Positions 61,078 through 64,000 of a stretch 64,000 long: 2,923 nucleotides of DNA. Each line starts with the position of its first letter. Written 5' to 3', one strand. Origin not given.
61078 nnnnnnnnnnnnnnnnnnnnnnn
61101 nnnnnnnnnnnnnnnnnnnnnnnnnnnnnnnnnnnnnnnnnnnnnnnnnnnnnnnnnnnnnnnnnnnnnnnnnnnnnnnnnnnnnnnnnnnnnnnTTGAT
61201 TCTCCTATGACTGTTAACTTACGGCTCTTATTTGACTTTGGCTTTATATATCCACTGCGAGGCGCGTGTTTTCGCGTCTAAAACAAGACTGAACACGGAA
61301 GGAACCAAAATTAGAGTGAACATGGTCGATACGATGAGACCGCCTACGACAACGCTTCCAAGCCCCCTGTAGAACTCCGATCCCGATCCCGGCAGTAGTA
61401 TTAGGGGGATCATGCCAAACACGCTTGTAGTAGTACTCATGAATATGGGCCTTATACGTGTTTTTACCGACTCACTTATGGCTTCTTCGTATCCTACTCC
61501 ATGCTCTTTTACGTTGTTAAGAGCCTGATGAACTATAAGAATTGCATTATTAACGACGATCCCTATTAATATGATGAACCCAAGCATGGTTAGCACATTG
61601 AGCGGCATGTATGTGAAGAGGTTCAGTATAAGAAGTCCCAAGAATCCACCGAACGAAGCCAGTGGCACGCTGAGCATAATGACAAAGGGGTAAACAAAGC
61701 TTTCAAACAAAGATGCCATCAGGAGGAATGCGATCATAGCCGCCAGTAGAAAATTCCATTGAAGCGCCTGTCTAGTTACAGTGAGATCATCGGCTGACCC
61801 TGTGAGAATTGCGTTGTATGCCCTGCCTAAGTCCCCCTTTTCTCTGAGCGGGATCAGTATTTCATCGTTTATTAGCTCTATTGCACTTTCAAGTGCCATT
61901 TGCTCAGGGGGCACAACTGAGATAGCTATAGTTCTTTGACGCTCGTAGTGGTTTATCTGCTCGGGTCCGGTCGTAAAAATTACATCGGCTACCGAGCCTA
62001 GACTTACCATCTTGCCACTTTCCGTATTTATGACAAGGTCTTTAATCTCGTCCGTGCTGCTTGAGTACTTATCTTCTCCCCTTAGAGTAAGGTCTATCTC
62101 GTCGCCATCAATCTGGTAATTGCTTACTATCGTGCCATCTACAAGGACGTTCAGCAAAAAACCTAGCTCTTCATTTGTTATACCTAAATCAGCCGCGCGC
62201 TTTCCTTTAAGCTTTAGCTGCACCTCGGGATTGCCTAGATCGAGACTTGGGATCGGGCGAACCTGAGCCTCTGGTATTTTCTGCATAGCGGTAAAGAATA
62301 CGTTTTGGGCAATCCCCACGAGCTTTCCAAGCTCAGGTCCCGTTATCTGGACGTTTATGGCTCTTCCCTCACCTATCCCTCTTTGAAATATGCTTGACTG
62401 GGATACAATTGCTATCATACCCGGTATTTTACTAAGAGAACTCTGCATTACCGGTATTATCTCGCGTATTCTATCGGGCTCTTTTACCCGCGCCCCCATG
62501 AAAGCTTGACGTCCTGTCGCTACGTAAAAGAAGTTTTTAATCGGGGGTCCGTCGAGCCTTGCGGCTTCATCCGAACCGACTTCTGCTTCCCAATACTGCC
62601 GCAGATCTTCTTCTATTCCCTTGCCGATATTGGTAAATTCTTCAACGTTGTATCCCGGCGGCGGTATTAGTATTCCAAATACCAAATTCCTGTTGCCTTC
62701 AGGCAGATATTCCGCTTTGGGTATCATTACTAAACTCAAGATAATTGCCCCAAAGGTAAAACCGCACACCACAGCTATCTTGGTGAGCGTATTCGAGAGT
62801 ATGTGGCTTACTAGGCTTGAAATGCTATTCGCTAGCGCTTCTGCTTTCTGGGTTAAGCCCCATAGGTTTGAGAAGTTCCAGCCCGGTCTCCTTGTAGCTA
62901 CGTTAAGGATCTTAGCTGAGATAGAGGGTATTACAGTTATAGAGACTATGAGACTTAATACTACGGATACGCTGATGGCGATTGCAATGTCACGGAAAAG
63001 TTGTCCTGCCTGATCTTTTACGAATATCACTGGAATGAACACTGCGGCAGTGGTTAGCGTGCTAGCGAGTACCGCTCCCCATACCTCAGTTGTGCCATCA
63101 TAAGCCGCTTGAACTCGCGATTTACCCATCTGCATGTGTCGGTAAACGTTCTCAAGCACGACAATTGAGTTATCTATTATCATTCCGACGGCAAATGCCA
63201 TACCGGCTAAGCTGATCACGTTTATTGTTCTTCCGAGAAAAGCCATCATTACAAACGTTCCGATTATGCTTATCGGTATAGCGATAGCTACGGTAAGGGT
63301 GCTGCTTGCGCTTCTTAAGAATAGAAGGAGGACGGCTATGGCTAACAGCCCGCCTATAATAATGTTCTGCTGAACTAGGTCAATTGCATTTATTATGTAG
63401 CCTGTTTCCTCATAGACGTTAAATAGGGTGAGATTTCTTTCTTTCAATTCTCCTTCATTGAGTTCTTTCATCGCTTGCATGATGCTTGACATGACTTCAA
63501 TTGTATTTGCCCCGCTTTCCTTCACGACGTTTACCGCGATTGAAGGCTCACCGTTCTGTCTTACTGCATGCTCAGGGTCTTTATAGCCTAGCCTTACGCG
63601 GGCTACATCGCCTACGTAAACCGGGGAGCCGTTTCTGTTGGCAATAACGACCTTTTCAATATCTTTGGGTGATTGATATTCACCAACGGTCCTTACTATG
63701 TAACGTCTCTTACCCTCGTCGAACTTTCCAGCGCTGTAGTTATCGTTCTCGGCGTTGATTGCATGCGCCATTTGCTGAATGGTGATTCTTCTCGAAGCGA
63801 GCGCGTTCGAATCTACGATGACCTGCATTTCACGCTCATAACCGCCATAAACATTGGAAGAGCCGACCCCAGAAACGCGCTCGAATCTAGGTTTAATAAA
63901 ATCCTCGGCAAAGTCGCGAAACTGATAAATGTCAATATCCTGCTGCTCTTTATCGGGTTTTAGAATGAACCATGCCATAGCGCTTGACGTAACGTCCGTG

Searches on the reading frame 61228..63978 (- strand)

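Call 19: search_protein_families(library=ncbifam, proteins=[window:61228-63978:-], max_evalue=0.00001)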
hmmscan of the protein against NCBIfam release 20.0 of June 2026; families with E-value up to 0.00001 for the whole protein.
window:61228-63978:- (916 aa): 16 families
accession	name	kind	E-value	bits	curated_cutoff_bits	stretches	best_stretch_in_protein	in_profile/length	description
NF033617.1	RND_permease_2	subfamily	2.2e-171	572.2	1250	1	14-899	145-1007/1009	multidrug efflux RND transporter permease subunit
NF000282.2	RND_permease_1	subfamily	4.6e-132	442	1250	1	10-899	143-1027/1029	multidrug efflux RND transporter permease subunit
TIGR00915.1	2A0602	subfamily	1.4e-112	377.5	940.35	1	15-900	149-1029/1050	efflux RND transporter permease subunit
NF007133.0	PRK09579.1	equivalog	3.1e-106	356.1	1763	1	16-906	149-1009/1017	multidrug efflux RND transporter permease subunit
NF007798.0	PRK10503.1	equivalog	1.7e-102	343.7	1584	1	15-902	158-1024/1040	MdtB/MuxB family multidrug efflux RND transporter permease subunit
NF007905.0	PRK10614.1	equivalog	8.4e-100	334.9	1774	1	19-906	153-1015/1025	multidrug efflux RND transporter permease subunit MdtC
TIGR00914.1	2A0601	subfamily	7.7e-90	302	701.45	1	15-907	158-1043/1051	CusA/CzcA family heavy metal efflux RND transporter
NF007842.1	PRK10555.1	equivalog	5.6e-78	262.8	1854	1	18-899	152-1026/1036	multidrug efflux RND transporter permease AcrD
NF007131.0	PRK09577.1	equivalog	6.3e-78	262.5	1768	1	22-899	155-1022/1045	multidrug efflux RND transporter permease subunit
NF000037.1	RND_perm_OqxB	exception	1.8e-73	247.9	2200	2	16-359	152-500/1050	multidrug efflux RND transporter permease subunit OqxB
NF011706.2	PRK15127.1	equivalog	4.8e-69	233.3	2150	1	21-906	155-1036/1049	multidrug efflux RND transporter permease subunit AcrB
TIGR00921.1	2A067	subfamily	1.1e-13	50.1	351.9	2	682-899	134-346/733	hydrophobe/amphiphile efflux-3 (HAE3) family transporter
TIGR00916.1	2A0604s01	subfamily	1.6e-10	41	148.6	1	208-347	95-231/231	SecD/SecF family protein translocase subunit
TIGR01129.1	secD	equivalog_domain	2.4e-06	27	244.4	1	208-349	255-392/397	protein translocase subunit SecD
NF009583.0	PRK13024.1-3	subfamily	3.1e-06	25.5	721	0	198-359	277-433/755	protein translocase subunit SecDF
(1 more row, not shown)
